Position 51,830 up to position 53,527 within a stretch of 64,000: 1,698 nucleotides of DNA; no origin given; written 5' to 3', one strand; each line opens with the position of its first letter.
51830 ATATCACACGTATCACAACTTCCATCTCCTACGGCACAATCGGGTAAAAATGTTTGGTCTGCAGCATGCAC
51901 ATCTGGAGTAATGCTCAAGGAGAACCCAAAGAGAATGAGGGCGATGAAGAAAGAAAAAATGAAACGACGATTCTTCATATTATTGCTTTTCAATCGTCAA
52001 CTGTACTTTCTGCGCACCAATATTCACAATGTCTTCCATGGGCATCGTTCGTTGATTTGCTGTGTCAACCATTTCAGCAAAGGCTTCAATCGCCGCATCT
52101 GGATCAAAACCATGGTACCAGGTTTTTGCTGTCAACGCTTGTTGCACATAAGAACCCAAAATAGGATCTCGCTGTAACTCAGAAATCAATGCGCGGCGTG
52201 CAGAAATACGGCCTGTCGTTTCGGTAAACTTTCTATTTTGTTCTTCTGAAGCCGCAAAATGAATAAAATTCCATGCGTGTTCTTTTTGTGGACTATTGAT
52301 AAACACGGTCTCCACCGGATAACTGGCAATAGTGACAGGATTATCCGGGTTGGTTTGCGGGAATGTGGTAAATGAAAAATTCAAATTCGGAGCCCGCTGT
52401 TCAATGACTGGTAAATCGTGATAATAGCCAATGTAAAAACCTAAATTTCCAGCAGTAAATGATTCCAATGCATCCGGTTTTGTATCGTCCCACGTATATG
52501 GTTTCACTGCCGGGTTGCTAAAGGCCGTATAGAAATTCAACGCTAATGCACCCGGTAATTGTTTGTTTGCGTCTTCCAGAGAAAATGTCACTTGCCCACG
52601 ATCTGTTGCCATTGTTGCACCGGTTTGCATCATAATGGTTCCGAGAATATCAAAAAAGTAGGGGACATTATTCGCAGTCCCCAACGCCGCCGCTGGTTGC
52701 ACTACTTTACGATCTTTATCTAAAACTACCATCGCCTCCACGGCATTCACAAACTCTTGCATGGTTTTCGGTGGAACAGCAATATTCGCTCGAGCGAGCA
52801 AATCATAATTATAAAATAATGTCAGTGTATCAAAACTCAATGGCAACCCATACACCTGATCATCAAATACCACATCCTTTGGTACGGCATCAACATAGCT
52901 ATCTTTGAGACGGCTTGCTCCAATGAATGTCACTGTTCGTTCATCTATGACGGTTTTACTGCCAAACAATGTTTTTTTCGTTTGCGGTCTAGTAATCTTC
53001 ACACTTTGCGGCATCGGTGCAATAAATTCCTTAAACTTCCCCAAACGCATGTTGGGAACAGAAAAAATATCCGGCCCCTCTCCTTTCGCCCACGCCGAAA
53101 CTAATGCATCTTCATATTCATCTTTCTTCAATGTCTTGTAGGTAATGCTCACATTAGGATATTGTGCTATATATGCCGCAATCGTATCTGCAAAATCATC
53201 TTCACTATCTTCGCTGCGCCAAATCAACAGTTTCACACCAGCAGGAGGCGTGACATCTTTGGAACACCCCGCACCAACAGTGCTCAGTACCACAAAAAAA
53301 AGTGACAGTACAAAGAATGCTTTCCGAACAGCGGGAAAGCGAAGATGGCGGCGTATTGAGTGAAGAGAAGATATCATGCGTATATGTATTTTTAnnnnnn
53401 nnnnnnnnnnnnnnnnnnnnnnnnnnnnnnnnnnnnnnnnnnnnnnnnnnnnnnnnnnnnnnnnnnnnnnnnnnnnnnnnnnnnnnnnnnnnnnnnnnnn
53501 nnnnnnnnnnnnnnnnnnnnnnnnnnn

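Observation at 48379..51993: Seven divergent TrbC/VirB2-like (T4SS-type) pilin paralogs in one 3.6-kb array on both strands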

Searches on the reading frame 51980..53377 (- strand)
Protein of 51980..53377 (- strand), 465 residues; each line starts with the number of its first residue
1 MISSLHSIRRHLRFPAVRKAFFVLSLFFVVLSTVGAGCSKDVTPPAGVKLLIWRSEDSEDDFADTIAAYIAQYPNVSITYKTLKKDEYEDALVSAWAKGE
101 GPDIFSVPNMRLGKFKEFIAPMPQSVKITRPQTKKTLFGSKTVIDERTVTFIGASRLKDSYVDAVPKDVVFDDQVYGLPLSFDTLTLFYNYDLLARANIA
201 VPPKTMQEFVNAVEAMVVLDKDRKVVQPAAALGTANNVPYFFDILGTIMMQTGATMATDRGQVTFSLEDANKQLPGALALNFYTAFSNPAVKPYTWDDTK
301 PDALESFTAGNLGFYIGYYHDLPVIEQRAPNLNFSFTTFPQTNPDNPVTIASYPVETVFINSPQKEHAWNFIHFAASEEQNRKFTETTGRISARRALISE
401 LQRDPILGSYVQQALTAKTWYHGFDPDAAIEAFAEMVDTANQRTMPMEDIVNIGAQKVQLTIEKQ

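Call 8: search_protein_families(library=pfam, max_evalue=0.001, proteins=[window:51980-53377:-])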
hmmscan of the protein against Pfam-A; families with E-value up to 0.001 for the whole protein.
window:51980-53377:- (465 aa): 2 families
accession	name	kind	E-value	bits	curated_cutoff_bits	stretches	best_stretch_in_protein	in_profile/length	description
PF13416.11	SBP_bac_8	-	7.6e-22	78.8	27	1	66-398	3-266/279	Bacterial extracellular solute-binding protein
PF01547.30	SBP_bac_1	-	5e-16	60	26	1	61-381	3-306/307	Bacterial extracellular solute-binding protein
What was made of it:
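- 51980..53377 (-): Orphan sugar-type solute-binding lipoprotein (SBP_bac_1/8) with lipobox ..GAGC. Its stop codon lies 1 nt before the P7 ATG. Pfam SBP_bac_8 and SBP_bac_1 (call 8).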

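Call 26: find_related_loci(query=A2, collection=genome_contigs, flank=10000)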
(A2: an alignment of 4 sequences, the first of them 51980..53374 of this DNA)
Query A2 (464 aa) in genome_contigs; peptide patterns used: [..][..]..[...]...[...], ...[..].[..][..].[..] (x = any residue, [..] = any of these).
600 stretches matched a pattern (row limit reached: there are more); 439 encode a relative of the query (tblastn E <= 1e-3); the best 80 are kept; 80 distinct loci.
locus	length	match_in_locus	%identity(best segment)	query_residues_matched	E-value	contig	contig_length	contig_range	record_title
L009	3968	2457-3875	39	1-460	2e-101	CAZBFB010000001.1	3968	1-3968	MAG TPA_asm: uncultured Gammaproteobacteria bacterium isolate binchicken_co203_31 genome assembly, contig: k141_2147692,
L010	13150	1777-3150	39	15-462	4e-99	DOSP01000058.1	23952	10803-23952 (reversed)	MAG TPA_asm: Candidatus Kerfeldbacteria bacterium isolate UBA9570 contig_7615, whole genome shotgun sequence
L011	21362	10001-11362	41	18-461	2e-98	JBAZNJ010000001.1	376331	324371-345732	MAG: Patescibacteria group bacterium isolate SO_2017_LW4_64 scaffold_72_c1_LW137-91_2017, whole genome shotgun sequence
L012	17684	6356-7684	41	22-460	1e-98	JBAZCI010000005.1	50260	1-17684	MAG: Patescibacteria group bacterium isolate SO_2017_GW1_133 NODE_3448_length_50260_cov_1.675743_OW334_2017, whole genom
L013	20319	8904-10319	38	1-464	7e-97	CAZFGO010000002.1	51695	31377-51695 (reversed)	MAG TPA_asm: uncultured Gammaproteobacteria bacterium isolate SRP093762_co1_14 genome assembly, contig: NODE_410_length_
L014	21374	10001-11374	39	16-461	6e-96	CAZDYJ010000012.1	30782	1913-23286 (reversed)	MAG TPA_asm: uncultured Gammaproteobacteria bacterium isolate binchicken_co39_574 genome assembly, contig: NODE_3539_len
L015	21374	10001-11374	39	16-461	4e-96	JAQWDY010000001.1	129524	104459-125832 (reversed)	MAG: Patescibacteria group bacterium isolate STF2_62 NODE_136_length_129524_cov_20.703316_Sandtown_F2, whole genome shot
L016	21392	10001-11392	39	16-463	2e-95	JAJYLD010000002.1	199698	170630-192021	MAG: bacterium isolate DBS2-1.bin63 NODE_85_length_199698_cov_4.888977, whole genome shotgun sequence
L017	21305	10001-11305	40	33-462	4e-95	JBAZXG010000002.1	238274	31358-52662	MAG: Patescibacteria group bacterium isolate SO_2017_GW1_50 NODE_409_length_238274_cov_1.725329_OW334_2017, whole genome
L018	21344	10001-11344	39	23-460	1e-94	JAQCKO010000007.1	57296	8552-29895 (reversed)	MAG: bacterium isolate casp40-mb.74 NODE_1205_length_57296_cov_0.130182, whole genome shotgun sequence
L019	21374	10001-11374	38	18-463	1e-94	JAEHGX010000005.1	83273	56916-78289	Candidatus Falkowbacteria bacterium S5_I03 S5_I03__5, whole genome shotgun sequence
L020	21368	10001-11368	39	18-461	1e-93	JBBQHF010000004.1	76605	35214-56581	MAG: Patescibacteria group bacterium isolate Co_metawrap_919 Cmw_919_k141_17514628_length_76605_cov_15.9338, whole genom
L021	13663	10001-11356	40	19-461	2e-93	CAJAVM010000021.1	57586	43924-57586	uncultured bacterium isolate Loc080925-6m_bin-0519 genome assembly, contig: bin-0519:21/27, whole genome shotgun sequenc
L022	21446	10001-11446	37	3-463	6e-96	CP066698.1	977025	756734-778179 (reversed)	MAG: Candidatus Falkowbacteria bacterium isolate NC_groundwater_1683_Pr3_B-0.1um_40_26 chromosome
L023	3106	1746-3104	37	16-458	3e-95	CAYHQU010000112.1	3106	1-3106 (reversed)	MAG TPA_asm: uncultured Gammaproteobacteria bacterium isolate ERP119705_co14_218 genome assembly, contig: NODE_74261_len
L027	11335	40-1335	39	47-463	2e-91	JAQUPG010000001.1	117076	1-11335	MAG: Patescibacteria group bacterium isolate STD1_219 NODE_323_length_117076_cov_6.680792_Sandtown_D1, whole genome shot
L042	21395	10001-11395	38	7-462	2e-89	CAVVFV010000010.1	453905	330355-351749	MAG: Candidatus Falkowbacteria bacterium isolate MFD01188.bin.1.43 genome assembly, contig: contig_48026, whole genome s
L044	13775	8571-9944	36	16-461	2e-88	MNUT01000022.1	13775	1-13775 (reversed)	MAG: Candidatus Falkowbacteria bacterium CG1_02_37_21 cg1_0.2_scaffold_4157_c, whole genome shotgun sequence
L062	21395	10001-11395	37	28-460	4e-85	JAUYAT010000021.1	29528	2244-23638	MAG: bacterium isolate C19_concoct.bin.47 C19_k141_58503, whole genome shotgun sequence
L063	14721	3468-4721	39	45-451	7e-85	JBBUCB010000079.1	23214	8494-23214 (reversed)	MAG: Patescibacteria group bacterium isolate H41-bin178_1 H41_bin178_1_000000000079, whole genome shotgun sequence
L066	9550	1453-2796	38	22-460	2e-88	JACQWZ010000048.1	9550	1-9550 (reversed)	MAG: Candidatus Kuenenbacteria bacterium isolate NC_groundwater_1502_Pr4_B-0.1um_29_5 SR1-18-B1_scaffold_174041, whole g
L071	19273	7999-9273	37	47-462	2e-84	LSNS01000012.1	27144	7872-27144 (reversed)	MAG: Parcubacteria group bacterium M6-OD1-4 Contig9535, whole genome shotgun sequence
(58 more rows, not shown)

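Call 30: search_protein_families(library=pfam, max_evalue=0.01, proteins=[L022:11892-12548:+, L022:12565-13113:+, L022:13119-13499:+, L022:13570-13923:+, L022:13904-14647:-, L022:14667-16250:-, L022:8439-10013:+, L022:5126-8419:+, L010:592-1773:+, L010:7993-9426:-])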
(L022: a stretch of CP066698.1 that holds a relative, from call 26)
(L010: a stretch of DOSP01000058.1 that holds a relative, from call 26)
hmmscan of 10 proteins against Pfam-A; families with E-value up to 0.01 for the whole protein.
L022:11892-12548:+ (219 aa): 4 families
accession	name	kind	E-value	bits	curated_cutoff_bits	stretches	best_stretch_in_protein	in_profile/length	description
PF13413.12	HTH_25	-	4.4e-17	62.1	24.6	1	19-76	2-59/62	Helix-turn-helix domain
PF09136.16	Glucodextran_B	-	2e-09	37.6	27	1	140-218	1-81/83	Glucodextranase, domain B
PF12844.13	HTH_19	-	8.2e-07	29.3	30.2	1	16-77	1-56/64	Helix-turn-helix domain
PF13560.12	HTH_31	-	0.0091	16.7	27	0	15-49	2-36/64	Helix-turn-helix domain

L022:12565-13113:+ (183 aa): 8 families
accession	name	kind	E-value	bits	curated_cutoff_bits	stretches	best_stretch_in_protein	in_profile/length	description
PF08241.18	Methyltransf_11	-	2.7e-12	47.6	21.2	1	29-131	2-95/95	Methyltransferase domain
PF13847.12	Methyltransf_31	-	7.8e-11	42.3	27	1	25-135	5-113/145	Methyltransferase domain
PF13649.12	Methyltransf_25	-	4.2e-10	40.6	27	1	27-127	1-97/97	Methyltransferase domain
PF01209.24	Ubie_methyltran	-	2.2e-08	34.2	20.1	1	23-137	47-157/233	ubiE/COQ5 methyltransferase family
PF08242.18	Methyltransf_12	-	1.6e-07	32.4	30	1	29-129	2-98/98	Methyltransferase domain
PF05175.20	MTS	-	3.5e-05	24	23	1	16-136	24-143/170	Methyltransferase small domain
PF01269.23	Fibrillarin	-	0.00016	21.3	27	1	12-176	60-216/227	Fibrillarin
PF13489.12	Methyltransf_23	-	0.0034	17.5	27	1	17-145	14-124/164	Methyltransferase domain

L022:13119-13499:+ (127 aa): 0 families

L022:13570-13923:+ (118 aa): 3 families
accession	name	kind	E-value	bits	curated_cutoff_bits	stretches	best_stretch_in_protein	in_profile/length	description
PF02021.23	UPF0102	-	5.1e-18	65.6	23.6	1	10-100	1-80/80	Uncharacterised protein family UPF0102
PF08378.17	NERD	-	5.7e-07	30.5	22.1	1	7-89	2-98/111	Nuclease-related domain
PF14398.11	ATPgrasp_YheCD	-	0.0062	16.3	26.8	1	20-84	190-253/255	YheC/D like ATP-grasp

L022:13904-14647:- (248 aa): 1 family
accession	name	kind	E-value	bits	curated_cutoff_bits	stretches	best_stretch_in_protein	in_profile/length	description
PF00535.33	Glycos_transf_2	-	4e-18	66.3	23.3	1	6-173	3-167/168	Glycosyl transferase family 2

L022:14667-16250:- (528 aa): 0 families

L022:8439-10013:+ (525 aa): 11 families
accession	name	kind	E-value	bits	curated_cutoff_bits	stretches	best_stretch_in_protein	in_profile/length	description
PF01078.27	Mg_chelatase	-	8.4e-88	293.6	20.3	1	210-417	2-204/207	Magnesium chelatase, subunit ChlI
PF13541.12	ChlI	-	9e-40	135.8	27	1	42-161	4-121/121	Subunit ChlI of Mg-chelatase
PF13335.12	Mg_chelatase_C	-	3e-24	85.9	26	1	432-522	7-94/94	Magnesium chelatase, subunit ChlI C-terminal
PF07728.20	AAA_5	-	2.7e-09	37.6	22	1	232-373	1-125/139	AAA domain (dynein-related subfamily)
PF00493.29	MCM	-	2.3e-08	33.9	23.3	1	312-376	114-178/224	MCM P-loop domain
PF00004.35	AAA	-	2.8e-05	25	21.2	1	233-328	1-66/131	ATPase family associated with various cellular activities (AAA)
PF00158.32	Sigma54_activat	-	5e-05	23.5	20.2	0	306-370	80-142/168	Sigma-54 interaction domain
PF05496.18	RuvB_N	-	9.2e-05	22.7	27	0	210-251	6-54/159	Holliday junction DNA helicase RuvB P-loop domain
PF05362.19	Lon_C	-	0.00014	21.9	21.1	1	59-185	72-201/205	Lon protease (S16) C-terminal proteolytic domain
PF13191.12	AAA_16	-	0.00054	20.9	32.6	1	221-301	14-99/167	AAA ATPase domain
PF06068.19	TIP49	-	0.0024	17.6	23.8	1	214-272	27-92/347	TIP49 P-loop domain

L022:5126-8419:+ (1098 aa): 10 families
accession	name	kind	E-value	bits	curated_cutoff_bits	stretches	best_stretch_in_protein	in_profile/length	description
PF02463.25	SMC_N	-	8.9e-50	169.6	40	2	7-166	1-135/220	RecF/RecN/SMC N terminal domain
PF13304.12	AAA_21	-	2.5e-13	51.2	27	2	942-1057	220-299/304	AAA domain, putative AbiEii toxin, Type IV TA system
PF13175.12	AAA_15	-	9.9e-07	29.1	32.1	1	6-405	1-269/374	AAA ATPase domain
PF13476.12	AAA_23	-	2e-06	29.1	27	1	10-339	1-193/201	AAA domain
PF13401.12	AAA_22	-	0.00021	22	27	0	34-63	3-32/130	AAA domain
PF13555.12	AAA_29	-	0.00061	19.9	27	1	35-59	21-45/61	P-loop containing region of AAA domain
PF13191.12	AAA_16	-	0.0038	18.2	32.6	0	37-72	25-60/167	AAA ATPase domain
PF00005.33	ABC_tran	-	0.0059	17.7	25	1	38-160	13-126/137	ABC transporter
PF16716.10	BST2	-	0.0067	17.5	27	1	733-790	31-88/91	Bone marrow stromal antigen 2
PF04728.18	LPP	-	0.0068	17.2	29.1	0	440-474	8-42/53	Lipoprotein leucine-zipper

L010:592-1773:+ (394 aa): 1 family
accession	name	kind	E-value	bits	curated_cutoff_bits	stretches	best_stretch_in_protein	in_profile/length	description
PF01704.24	UDPGP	-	2.3e-40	139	22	1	55-376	21-344/413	UTP--glucose-1-phosphate uridylyltransferase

L010:7993-9426:- (478 aa): 0 families
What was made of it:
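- Tried and rejected: The 4.5-kb gap inside Falkowbacteria-type loci holds unrelated genes (HTH, methyltransferase, UPF0102, GT2), not T4SS genes (call 30).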

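Call 50: search_solved_structures(query=A2, max_evalue=0.001)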
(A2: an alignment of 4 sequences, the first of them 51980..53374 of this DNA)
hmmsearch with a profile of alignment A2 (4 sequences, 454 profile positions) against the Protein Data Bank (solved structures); distinct sequences matched with E-value up to 0.001: 220 (the best 60 are shown).
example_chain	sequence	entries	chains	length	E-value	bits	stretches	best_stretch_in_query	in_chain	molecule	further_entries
4qrz_A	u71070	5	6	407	3.7e-23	84.9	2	153-206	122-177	ABC-TYPE SUGAR TRANSPORTER | ABC transporter, substrate binding protein (Sugar)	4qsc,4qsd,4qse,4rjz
4r9f_A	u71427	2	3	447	5.9e-22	81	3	146-216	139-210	MBP1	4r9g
3uor_A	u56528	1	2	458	1e-18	70.3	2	155-203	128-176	ABC transporter sugar binding protein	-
9xf5_A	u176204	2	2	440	2.5e-18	69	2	160-203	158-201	ABC transporter substrate-binding protein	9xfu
5ci5_A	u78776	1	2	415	3.6e-18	68.5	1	162-449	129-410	Extracellular solute-binding protein family 1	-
9xor_A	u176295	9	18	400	2.7e-17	65.6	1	146-203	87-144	maltose-binding protein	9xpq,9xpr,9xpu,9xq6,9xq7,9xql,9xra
8art_A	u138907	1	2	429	5.4e-17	64.6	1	146-200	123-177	Putative secreted maltose-binding protein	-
5ysb_A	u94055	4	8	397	8.3e-17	64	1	153-205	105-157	Lin1841 protein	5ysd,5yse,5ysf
1eu8_A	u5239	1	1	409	3.3e-15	58.8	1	159-204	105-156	TREHALOSE/MALTOSE BINDING PROTEIN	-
3zkk_A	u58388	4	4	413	6.4e-15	57.8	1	146-203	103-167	XOS BINDING PROTEIN | PUTATIVE SUGAR TRANSPORTER SOLUTE-BINDING PROTEIN | SUGAR TRANSPORTER SOLUTE-BINDING PROTEIN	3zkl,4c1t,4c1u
4zs9_A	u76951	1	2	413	7.5e-15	57.6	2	141-203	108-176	Sugar binding protein of ABC transporter system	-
4zza_A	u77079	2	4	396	1e-14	57.1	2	141-203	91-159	Sugar binding protein of ABC transporter system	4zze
4g68_A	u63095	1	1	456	1.1e-14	57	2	25-94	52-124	ABC transporter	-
4g68_B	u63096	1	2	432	2.1e-14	56.1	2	25-94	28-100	ABC transporter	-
6rjy_A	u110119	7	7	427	3.9e-14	55.2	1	160-402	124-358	Arabino-oligosaccharids-binding protein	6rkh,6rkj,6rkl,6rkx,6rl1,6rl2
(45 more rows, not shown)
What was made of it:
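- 51980..53377 (-): The closest solved relatives are sugar or maltose ABC-transporter SBPs (call 50).
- On ABC-transporter sugar-binding protein (for the linked SBP): The fold family is met (calls 8, 50).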

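Call 53: search_protein_families(library=ncbifam, max_evalue=0.01, proteins=[window:51980-53374:-])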
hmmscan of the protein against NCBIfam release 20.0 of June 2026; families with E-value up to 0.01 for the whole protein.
window:51980-53374:- (464 aa): 3 families
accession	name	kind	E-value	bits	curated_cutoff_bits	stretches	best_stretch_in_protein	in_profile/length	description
NF053763.1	ABCarbgalBndGanS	equivalog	1.4e-09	37.2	700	1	155-211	119-172/420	galactooligosaccharide ABC transporter substrate-binding protein GanS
NF007011.0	PRK09474.1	equivalog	9e-06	24.7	291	1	155-211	110-161/396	maltose/maltodextrin ABC transporter substrate-binding protein MalE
TIGR03850.1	bind_CPR_0540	equivalog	0.00037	19.2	299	0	57-210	46-186/437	carbohydrate ABC transporter substrate-binding protein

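Call 83: search_protein_families(library=pfam, max_evalue=0.00001, proteins=[L017:210-2828:-, L063:623-2443:+, L027:4392-5771:+, L042:18798-20306:+, L062:629-2605:-, L066:4853-6427:-, L071:4461-7754:+, L044:6922-8511:+])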
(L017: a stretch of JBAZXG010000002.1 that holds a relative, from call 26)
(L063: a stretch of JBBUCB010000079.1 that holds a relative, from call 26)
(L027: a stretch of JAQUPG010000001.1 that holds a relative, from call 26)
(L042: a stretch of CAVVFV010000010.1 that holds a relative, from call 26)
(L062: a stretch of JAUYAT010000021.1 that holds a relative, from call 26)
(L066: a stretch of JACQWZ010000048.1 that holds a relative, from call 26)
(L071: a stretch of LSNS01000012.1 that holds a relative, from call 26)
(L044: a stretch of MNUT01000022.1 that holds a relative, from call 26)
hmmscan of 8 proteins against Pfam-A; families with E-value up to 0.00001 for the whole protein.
L017:210-2828:- (873 aa): 2 families
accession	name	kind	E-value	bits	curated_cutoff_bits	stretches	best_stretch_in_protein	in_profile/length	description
PF00521.26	DNA_topoisoIV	-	1.3e-165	552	31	1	88-528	1-431/432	DNA gyrase/topoisomerase IV, subunit A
PF03989.18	DNA_gyraseA_C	-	1.8e-60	200.6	27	5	563-606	3-46/48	DNA gyrase C-terminal domain, beta-propeller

L063:623-2443:+ (607 aa): 2 families
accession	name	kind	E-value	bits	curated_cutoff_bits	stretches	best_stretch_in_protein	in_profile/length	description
PF00005.33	ABC_tran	-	1.2e-31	110.5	25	1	383-534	1-137/137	ABC transporter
PF00664.28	ABC_membrane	-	4.1e-16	59.9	28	1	48-315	2-268/274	ABC transporter transmembrane region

L027:4392-5771:+ (460 aa): 1 family
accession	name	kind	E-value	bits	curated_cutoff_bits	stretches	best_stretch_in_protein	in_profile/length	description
PF19077.6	Big_13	-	1.3e-07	32.5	27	0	243-315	23-95/102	Bacterial Ig-like domain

L042:18798-20306:+ (503 aa): 5 families
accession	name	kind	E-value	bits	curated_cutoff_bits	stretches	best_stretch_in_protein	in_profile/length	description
PF00308.24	Bac_DnaA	-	5e-67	225.6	23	1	164-322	1-161/162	Bacterial DnaA ATPAse domain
PF08299.17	Bac_DnaA_C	-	8.6e-26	90.2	31.5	1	408-475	2-69/69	Bacterial dnaA protein helix-turn-helix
PF11638.13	DnaA_N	-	1.9e-13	50.3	24.6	1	51-112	2-64/65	DnaA N-terminal domain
PF01695.23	IstB_IS21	-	9e-10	38.9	24.1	1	201-301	96-195/238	IstB-like ATP binding protein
PF00004.35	AAA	-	1.9e-07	32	21.2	1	201-318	2-129/131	ATPase family associated with various cellular activities (AAA)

L062:629-2605:- (659 aa): 5 families
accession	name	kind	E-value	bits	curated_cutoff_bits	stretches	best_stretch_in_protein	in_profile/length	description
PF00009.33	GTP_EFTU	-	6.9e-37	127.3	26.5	1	171-329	6-185/188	Elongation factor Tu GTP binding domain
PF11987.13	IF-2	-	4.6e-31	107.6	27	1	439-549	7-117/117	Translation-initiation factor 2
PF22042.2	EF-G_D2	-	7.7e-22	77.6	27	1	344-424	1-83/84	Elongation factor G domain 2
PF04760.21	IF2_N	-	9.3e-13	48.2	25.3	1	85-134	3-53/53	Translation initiation factor IF-2, N-terminal region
PF01926.29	MMR_HSR1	-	4.1e-11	43.4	21.9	1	171-276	2-113/113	50S ribosome-binding GTPase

L066:4853-6427:- (525 aa): 1 family
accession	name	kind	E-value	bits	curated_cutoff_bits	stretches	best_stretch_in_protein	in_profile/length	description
PF08308.17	PEGA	-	2.5e-09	37.4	20.8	1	64-124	2-61/71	PEGA domain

L071:4461-7754:+ (1098 aa): 3 families
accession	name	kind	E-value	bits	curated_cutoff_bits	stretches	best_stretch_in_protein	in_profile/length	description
PF02463.25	SMC_N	-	2.2e-44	151.9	40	1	3-1086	1-219/220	RecF/RecN/SMC N terminal domain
PF13304.12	AAA_21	-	2e-13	51.5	27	2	34-103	1-75/304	AAA domain, putative AbiEii toxin, Type IV TA system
PF13175.12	AAA_15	-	1.3e-06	28.7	32.1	1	2-351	1-302/374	AAA ATPase domain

L044:6922-8511:+ (530 aa): 5 families
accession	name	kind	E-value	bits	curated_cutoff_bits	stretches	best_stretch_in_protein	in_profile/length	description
PF01078.27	Mg_chelatase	-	1.4e-90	302.7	20.3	1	206-412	1-206/207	Magnesium chelatase, subunit ChlI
PF13541.12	ChlI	-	3.7e-40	137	27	1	33-155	1-121/121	Subunit ChlI of Mg-chelatase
PF13335.12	Mg_chelatase_C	-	2.6e-25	89.3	26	1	432-526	3-94/94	Magnesium chelatase, subunit ChlI C-terminal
PF07728.20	AAA_5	-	1.3e-07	32.1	22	1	229-366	1-125/139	AAA domain (dynein-related subfamily)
PF05362.19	Lon_C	-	1.7e-06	28.2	21.1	1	56-178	75-200/205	Lon protease (S16) C-terminal proteolytic domain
